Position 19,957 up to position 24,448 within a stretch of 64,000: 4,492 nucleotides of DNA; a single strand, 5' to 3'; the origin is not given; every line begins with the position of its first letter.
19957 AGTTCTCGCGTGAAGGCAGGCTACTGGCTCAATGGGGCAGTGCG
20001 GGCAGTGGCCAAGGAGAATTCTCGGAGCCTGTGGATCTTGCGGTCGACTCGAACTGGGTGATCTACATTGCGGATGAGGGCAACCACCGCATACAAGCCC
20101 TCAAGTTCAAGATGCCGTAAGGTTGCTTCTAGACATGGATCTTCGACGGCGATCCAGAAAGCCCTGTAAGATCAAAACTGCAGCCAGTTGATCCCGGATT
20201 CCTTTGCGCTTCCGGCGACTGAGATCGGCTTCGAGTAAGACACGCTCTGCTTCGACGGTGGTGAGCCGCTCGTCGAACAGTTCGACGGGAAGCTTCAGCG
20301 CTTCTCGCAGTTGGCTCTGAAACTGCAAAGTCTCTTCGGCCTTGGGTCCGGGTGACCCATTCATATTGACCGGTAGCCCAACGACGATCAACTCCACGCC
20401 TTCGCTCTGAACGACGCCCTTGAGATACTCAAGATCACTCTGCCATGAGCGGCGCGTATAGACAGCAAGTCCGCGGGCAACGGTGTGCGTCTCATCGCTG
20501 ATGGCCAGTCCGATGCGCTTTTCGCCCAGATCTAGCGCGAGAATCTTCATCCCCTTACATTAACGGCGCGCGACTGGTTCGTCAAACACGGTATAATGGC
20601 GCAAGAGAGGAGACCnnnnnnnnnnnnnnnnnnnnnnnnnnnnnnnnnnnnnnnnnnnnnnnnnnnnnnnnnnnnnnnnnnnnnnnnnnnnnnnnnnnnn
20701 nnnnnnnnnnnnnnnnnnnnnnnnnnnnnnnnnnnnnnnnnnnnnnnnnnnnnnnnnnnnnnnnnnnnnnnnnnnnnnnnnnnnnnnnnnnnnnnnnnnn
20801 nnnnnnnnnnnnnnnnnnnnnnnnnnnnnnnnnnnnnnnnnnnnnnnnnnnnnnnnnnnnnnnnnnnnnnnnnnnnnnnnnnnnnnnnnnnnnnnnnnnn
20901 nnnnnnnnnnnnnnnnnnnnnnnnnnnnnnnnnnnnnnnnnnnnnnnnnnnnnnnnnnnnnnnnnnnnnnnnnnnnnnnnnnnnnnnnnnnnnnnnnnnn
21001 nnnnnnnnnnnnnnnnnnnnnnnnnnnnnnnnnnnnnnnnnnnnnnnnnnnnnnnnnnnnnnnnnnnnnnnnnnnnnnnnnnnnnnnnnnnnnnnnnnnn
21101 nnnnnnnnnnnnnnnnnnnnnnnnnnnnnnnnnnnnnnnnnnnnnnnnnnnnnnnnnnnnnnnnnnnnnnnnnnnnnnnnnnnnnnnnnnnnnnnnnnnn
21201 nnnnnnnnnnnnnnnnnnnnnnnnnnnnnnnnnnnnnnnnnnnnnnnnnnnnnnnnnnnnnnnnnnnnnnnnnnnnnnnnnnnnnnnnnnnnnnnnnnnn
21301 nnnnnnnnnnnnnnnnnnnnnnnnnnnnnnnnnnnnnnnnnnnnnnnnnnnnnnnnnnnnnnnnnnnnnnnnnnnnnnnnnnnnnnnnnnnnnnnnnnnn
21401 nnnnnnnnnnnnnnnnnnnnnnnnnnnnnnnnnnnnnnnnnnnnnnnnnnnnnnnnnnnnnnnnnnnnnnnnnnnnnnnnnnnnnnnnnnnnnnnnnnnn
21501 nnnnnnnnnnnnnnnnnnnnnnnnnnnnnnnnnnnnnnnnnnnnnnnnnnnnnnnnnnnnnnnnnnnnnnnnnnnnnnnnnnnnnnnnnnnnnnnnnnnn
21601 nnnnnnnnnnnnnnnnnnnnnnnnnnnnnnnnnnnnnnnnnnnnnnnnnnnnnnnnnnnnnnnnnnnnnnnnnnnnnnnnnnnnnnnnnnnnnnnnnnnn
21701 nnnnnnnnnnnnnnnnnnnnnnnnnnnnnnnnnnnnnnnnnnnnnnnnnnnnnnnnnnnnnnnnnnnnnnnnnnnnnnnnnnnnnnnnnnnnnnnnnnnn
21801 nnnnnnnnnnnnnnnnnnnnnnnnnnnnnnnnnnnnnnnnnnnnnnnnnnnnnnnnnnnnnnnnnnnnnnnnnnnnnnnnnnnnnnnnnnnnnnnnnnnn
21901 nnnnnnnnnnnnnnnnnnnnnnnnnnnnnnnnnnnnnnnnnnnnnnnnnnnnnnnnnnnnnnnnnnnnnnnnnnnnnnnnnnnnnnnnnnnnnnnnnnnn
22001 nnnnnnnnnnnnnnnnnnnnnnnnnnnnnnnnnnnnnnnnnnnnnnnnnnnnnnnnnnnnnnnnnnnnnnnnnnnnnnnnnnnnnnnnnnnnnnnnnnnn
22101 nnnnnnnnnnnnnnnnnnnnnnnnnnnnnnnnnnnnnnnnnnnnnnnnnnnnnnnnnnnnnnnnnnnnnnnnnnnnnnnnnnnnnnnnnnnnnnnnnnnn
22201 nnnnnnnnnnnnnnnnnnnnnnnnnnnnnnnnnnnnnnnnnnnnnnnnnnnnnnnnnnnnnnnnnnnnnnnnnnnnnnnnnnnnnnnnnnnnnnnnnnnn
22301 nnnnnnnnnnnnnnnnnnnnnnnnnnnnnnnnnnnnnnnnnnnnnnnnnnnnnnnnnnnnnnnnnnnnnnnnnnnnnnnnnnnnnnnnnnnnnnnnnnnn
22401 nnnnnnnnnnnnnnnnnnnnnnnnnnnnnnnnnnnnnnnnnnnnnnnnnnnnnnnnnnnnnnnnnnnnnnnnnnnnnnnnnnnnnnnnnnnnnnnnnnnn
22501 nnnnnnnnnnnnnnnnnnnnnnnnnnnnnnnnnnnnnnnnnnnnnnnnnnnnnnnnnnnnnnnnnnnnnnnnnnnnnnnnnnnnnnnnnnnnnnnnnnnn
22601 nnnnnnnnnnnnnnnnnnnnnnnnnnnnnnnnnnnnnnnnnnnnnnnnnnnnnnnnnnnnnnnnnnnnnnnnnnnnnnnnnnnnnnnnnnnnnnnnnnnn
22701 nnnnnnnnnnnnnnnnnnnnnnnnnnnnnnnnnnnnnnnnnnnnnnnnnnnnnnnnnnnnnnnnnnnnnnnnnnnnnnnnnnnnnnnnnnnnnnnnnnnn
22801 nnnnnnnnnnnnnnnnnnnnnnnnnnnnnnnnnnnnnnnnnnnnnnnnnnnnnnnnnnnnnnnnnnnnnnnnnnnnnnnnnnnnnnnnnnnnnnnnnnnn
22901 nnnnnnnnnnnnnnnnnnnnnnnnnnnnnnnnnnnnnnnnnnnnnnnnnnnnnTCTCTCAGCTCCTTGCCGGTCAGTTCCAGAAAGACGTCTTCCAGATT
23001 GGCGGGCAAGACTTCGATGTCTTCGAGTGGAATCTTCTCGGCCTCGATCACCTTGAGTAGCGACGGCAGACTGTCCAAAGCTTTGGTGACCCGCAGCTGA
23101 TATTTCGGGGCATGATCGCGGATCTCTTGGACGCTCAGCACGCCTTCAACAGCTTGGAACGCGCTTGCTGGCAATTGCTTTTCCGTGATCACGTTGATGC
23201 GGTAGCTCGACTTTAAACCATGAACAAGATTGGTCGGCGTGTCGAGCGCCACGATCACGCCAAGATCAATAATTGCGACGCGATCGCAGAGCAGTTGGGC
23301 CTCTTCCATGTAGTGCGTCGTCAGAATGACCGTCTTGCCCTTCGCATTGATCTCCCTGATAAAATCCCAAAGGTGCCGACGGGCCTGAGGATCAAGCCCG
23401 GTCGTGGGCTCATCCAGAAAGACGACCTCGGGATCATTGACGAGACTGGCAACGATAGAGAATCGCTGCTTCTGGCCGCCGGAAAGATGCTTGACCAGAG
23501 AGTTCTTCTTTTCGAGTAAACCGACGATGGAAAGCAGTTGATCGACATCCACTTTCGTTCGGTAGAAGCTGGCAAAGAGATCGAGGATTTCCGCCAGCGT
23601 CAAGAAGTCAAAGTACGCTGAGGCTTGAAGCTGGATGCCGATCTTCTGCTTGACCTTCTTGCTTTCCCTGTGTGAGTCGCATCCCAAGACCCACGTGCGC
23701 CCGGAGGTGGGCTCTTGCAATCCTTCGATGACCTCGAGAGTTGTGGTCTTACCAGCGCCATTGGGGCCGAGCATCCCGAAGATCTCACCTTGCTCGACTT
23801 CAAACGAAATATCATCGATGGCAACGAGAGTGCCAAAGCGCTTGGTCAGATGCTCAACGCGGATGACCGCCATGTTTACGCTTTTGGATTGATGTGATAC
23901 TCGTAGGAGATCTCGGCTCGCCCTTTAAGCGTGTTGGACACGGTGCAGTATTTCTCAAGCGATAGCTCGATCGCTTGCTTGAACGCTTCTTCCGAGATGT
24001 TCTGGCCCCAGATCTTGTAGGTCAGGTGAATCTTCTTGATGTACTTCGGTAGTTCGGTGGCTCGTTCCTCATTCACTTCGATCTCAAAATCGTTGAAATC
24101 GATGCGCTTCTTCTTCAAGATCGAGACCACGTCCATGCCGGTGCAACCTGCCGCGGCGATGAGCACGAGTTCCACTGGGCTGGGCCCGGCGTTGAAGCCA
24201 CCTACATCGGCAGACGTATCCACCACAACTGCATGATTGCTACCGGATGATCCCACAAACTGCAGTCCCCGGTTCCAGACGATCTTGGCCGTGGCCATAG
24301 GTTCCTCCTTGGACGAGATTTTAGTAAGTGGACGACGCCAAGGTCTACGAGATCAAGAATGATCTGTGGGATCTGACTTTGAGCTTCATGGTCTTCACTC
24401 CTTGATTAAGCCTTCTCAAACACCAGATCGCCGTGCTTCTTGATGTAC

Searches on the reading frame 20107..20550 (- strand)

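Call 50: search_protein_families(library=pfam, proteins=[window:20107-20550:-], max_evalue=0.01)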
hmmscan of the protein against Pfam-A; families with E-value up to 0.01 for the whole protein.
window:20107-20550:- (147 aa): 1 family
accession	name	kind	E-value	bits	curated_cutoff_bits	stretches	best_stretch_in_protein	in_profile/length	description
PF03652.20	RuvX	-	3.4e-43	147.6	29.2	1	1-133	1-133/134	Holliday junction resolvase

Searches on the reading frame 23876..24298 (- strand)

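Call 50: search_protein_families(library=pfam, proteins=[window:23876-24298:-], max_evalue=0.01)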
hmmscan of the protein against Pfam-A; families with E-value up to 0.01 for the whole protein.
window:23876-24298:- (140 aa): 1 family
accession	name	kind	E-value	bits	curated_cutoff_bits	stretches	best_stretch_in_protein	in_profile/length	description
PF02566.24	OsmC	-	1.6e-22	80.2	27.5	1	35-132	2-99/100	OsmC-like protein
